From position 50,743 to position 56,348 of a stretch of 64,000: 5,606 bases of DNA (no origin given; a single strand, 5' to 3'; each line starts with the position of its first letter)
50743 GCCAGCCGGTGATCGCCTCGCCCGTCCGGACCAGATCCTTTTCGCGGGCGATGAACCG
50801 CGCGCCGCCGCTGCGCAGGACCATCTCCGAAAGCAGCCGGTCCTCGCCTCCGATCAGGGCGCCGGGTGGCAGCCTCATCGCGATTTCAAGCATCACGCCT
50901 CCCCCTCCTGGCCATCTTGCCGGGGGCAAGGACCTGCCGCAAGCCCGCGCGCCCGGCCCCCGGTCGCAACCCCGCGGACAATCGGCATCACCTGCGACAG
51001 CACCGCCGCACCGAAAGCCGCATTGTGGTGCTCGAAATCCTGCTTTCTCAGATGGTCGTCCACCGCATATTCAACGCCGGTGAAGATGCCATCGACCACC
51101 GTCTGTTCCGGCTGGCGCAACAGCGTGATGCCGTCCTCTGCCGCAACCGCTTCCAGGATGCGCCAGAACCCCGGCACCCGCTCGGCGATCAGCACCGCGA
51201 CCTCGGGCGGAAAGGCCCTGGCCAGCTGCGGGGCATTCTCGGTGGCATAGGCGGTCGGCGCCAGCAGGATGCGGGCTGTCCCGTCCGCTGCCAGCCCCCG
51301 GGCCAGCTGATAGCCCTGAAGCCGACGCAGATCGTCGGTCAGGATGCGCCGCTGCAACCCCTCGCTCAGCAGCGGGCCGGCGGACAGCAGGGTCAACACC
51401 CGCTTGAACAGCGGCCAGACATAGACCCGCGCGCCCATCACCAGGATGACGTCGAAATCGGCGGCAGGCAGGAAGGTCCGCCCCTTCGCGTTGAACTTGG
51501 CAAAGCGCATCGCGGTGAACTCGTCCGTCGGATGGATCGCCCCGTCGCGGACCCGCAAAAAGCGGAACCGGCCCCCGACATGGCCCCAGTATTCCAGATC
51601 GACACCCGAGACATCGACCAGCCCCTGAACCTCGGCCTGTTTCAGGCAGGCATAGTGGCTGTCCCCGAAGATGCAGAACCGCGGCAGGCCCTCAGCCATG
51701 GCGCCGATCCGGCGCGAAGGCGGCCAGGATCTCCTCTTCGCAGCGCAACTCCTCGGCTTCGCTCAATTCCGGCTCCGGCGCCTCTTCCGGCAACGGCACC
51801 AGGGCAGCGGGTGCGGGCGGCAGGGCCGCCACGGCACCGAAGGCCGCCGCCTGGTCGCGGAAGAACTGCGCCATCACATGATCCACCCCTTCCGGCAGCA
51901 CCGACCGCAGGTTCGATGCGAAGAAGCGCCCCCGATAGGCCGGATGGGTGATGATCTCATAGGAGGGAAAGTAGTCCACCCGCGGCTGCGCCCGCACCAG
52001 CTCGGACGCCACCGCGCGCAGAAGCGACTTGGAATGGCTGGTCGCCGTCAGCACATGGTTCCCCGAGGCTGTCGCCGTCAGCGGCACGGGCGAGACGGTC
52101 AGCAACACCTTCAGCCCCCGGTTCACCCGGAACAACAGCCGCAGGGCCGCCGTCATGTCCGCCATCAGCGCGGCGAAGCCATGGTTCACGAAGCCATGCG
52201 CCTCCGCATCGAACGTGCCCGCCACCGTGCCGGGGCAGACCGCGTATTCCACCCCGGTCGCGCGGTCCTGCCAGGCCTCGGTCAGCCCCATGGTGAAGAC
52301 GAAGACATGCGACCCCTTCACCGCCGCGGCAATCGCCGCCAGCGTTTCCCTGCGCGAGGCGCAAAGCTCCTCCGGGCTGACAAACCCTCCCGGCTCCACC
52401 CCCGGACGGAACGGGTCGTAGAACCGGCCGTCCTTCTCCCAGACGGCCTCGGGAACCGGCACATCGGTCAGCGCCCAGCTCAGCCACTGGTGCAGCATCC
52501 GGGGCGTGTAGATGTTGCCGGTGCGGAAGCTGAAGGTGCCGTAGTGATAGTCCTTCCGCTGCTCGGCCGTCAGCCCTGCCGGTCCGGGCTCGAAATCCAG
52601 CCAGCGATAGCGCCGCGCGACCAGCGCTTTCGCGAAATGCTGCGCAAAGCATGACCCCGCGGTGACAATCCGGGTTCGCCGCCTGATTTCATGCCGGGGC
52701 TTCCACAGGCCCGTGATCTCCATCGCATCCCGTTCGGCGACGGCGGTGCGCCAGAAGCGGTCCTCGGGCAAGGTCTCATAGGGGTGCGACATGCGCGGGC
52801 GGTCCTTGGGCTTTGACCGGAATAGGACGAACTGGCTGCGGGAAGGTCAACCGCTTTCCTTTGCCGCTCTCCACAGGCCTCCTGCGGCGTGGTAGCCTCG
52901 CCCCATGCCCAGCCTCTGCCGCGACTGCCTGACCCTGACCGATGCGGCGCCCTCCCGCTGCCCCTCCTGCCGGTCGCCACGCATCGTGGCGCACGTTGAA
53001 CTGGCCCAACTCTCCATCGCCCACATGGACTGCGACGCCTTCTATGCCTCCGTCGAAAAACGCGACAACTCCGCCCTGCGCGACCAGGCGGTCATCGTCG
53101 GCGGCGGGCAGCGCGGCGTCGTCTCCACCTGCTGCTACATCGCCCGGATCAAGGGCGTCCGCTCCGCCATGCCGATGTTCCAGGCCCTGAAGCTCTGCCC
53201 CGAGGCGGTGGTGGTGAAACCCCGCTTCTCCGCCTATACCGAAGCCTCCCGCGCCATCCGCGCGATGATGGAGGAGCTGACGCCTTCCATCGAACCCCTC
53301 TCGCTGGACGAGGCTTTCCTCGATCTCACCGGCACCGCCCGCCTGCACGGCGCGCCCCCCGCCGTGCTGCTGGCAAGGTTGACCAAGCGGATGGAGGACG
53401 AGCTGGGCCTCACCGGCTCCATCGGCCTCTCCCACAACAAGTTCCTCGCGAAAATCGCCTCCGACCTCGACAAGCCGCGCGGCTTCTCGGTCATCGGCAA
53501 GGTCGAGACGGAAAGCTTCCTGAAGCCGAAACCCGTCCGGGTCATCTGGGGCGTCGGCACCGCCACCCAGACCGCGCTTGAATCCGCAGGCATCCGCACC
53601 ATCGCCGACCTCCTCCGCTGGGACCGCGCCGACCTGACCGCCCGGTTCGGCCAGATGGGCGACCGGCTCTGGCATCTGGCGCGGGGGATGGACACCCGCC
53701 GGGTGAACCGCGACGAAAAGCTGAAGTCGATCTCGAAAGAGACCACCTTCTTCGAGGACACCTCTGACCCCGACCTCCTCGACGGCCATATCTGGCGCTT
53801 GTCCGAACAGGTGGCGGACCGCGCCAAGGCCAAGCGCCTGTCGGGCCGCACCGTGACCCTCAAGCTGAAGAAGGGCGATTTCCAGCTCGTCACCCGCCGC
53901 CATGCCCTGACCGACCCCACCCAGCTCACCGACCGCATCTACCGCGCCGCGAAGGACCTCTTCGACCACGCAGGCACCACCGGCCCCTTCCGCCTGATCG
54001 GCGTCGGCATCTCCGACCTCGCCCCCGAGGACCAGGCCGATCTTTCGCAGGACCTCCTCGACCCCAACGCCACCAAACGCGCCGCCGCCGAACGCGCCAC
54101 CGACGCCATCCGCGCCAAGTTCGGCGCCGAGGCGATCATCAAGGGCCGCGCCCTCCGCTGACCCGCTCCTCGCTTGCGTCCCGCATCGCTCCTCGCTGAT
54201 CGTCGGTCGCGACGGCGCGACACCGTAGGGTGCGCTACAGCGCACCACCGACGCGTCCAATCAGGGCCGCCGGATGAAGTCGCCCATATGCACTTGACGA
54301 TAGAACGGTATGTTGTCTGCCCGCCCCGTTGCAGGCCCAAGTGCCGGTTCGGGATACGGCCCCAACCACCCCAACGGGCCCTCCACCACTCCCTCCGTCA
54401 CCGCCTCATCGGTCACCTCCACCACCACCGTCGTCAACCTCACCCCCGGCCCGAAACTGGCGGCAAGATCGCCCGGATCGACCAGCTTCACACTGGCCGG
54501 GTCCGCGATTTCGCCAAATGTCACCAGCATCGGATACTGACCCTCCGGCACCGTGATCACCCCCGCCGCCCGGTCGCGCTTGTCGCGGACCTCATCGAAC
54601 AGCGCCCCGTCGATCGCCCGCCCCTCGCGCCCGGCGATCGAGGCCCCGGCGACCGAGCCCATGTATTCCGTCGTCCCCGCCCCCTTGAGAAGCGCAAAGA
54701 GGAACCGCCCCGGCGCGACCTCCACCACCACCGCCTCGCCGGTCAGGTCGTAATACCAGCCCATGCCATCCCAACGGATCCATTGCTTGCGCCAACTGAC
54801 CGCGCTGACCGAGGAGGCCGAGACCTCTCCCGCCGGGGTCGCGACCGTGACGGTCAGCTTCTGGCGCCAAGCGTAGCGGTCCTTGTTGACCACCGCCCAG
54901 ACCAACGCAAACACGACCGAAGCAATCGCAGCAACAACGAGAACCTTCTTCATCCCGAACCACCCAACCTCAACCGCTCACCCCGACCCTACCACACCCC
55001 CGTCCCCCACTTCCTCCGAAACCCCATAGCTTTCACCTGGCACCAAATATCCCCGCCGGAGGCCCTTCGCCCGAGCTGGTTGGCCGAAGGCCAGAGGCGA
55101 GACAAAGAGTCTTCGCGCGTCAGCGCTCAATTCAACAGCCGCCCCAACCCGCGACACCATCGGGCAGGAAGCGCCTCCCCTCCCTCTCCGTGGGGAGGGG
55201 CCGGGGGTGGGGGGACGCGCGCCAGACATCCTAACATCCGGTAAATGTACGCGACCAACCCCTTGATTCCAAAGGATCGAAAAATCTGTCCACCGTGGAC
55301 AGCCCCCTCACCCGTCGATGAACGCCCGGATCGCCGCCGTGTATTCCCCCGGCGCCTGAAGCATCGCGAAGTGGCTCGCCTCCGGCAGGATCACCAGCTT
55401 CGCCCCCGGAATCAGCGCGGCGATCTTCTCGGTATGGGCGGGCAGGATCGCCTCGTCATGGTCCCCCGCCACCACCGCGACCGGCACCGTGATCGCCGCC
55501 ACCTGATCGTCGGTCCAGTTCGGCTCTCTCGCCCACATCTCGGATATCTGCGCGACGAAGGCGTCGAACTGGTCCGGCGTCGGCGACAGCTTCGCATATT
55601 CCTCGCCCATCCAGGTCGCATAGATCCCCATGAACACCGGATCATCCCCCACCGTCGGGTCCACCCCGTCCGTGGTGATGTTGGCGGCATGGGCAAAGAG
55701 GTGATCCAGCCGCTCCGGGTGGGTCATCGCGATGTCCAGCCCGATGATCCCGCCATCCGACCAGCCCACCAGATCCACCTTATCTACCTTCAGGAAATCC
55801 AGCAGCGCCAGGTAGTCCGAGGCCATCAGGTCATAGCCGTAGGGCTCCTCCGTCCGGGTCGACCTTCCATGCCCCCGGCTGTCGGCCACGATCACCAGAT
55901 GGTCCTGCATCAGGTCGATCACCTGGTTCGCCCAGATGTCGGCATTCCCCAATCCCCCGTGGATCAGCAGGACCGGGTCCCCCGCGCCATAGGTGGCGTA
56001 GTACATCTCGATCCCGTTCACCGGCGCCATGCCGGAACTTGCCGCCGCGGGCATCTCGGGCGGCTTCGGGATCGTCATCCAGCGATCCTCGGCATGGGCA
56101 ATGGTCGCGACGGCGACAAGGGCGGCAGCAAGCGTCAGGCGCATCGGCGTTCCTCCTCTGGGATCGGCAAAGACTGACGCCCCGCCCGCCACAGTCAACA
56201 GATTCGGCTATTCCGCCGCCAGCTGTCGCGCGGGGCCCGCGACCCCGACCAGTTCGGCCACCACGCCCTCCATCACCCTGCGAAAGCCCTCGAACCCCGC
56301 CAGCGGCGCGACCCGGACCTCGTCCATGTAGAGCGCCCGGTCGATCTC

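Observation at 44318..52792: Seven same-strand, tightly coupled genes for uncharacterised hydrolase-like, GT-like and RTX-sulfatase proteins form a candidate undescribed glycan- or polymer-tailoring module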

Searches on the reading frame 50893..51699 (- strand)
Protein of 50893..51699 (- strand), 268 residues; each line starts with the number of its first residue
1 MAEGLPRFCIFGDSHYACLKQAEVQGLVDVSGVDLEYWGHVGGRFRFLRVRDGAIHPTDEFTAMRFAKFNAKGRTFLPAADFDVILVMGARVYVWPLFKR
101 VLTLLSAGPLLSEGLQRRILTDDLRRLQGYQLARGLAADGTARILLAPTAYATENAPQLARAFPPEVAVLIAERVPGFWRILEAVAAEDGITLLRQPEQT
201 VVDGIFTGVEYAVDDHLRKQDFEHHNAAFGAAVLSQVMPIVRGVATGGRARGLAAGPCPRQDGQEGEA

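Call 4: search_protein_families(library=pfam, proteins=[window:50893-51699:-], max_evalue=0.01)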
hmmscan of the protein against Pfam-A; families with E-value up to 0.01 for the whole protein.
window:50893-51699:- (268 aa): 0 families

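Call 5: search_protein_families(library=ncbifam, proteins=[window:50893-51699:-], max_evalue=0.01)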
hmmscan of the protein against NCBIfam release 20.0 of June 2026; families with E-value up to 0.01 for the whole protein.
window:50893-51699:- (268 aa): 0 families

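Call 40: search_solved_structures(query=A3, max_evalue=10)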
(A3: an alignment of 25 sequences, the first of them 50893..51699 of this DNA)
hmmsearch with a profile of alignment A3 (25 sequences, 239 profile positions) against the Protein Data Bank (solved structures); distinct sequences matched with E-value up to 10: 2.
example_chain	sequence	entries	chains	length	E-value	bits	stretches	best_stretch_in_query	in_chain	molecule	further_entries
4k7b_A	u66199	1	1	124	0.027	17.3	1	128-208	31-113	Extrinsic protein in photosystem II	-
3l7x_A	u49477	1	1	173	0.4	13.5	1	153-217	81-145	Putative Hit-like protein involved in cell-cycle regulation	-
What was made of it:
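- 50893..51699 (-): g2: SGNH-motif protein, 268 aa, with a window-specific C-terminal extension. No Pfam or PDB hit (calls 4, 40).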

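Call 68: search_protein_families(library=phrogs, proteins=[window:50893-51699:-], max_evalue=0.01)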
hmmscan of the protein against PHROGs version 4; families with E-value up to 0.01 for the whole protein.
window:50893-51699:- (268 aa): 0 families

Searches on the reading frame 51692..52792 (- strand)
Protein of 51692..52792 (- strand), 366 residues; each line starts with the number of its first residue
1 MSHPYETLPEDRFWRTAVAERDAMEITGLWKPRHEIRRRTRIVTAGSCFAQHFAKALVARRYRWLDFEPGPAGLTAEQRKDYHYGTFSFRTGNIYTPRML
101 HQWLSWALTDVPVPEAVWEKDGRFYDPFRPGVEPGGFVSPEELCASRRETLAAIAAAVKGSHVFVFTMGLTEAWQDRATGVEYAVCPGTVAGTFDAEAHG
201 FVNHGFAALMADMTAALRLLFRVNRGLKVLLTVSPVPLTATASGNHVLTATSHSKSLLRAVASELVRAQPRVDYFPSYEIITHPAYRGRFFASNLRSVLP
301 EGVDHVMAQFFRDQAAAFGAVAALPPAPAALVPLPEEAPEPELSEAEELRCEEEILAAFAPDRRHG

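Call 4: search_protein_families(library=pfam, proteins=[window:51692-52792:-], max_evalue=0.01)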
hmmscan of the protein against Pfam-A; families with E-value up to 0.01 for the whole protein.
window:51692-52792:- (366 aa): 1 family
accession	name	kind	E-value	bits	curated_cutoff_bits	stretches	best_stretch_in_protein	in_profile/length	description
PF08885.17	GSCFA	-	7.7e-47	160.5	25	1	41-310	1-237/237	GSCFA family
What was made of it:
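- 51692..52792 (-): g1: GSCFA-family (SGNH clan) protein, 366 aa. Accessory gene that always travels with g2. Pfam GSCFA at 7.7e-47, full-length match (call 4).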

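Call 5: search_protein_families(library=ncbifam, proteins=[window:51692-52792:-], max_evalue=0.01)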
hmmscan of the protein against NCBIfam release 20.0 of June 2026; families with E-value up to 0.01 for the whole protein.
window:51692-52792:- (366 aa): 0 families

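Call 68: search_protein_families(library=phrogs, proteins=[window:51692-52792:-], max_evalue=0.01)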
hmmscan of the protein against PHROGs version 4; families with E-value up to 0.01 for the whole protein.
window:51692-52792:- (366 aa): 0 families

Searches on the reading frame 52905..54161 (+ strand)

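Call 4: search_protein_families(library=pfam, proteins=[window:52905-54161:+], max_evalue=0.01)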
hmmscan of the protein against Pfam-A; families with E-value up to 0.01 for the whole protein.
window:52905-54161:+ (418 aa): 7 families
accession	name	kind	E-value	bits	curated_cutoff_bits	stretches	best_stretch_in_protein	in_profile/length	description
PF00817.25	IMS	-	2.9e-47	160.7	23.2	1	42-187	2-148/148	impB/mucB/samB family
PF11799.13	IMS_C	-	1.2e-27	96.9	20.7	1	274-381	2-108/109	impB/mucB/samB family C-terminal domain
PF21999.2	IMS_HHH_1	-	9.7e-07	29.6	27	1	216-263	5-53/53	DNA polymerase-iota, thumb domain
PF21704.3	POLH-Rev1_HhH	-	0.00042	20.9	27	1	225-262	18-56/56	DNApol eta/Rev1, HhH motif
PF11798.14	IMS_HHH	-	0.00066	20.2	24.4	1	203-230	5-32/32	IMS family HHH motif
PF14520.12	HHH_5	-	0.0011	19.8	27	1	216-246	9-39/57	Helix-hairpin-helix domain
PF10391.15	DNA_pol_lambd_f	-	0.0017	18.6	29.8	1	214-245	6-37/51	Fingers domain of DNA polymerase lambda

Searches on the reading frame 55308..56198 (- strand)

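Call 59: search_protein_families(library=pfam, proteins=[window:55308-56198:-], max_evalue=0.001)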
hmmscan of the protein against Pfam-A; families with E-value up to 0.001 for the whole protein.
window:55308-56198:- (296 aa): 4 families
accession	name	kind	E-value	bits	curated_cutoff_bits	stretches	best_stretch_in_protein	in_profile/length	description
PF00561.26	Abhydrolase_1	-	2.1e-27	96.8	25.8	2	75-207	2-134/245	alpha/beta hydrolase fold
PF12697.13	Abhydrolase_6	-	3.8e-19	70.7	26.3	1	76-288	1-215/217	Alpha/beta hydrolase family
PF12146.15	Hydrolase_4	-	3.4e-10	40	27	1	76-175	7-112/239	Serine aminopeptidase, S33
PF00326.27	Peptidase_S9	-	3e-05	24.1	22.6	0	126-277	51-188/213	Prolyl oligopeptidase family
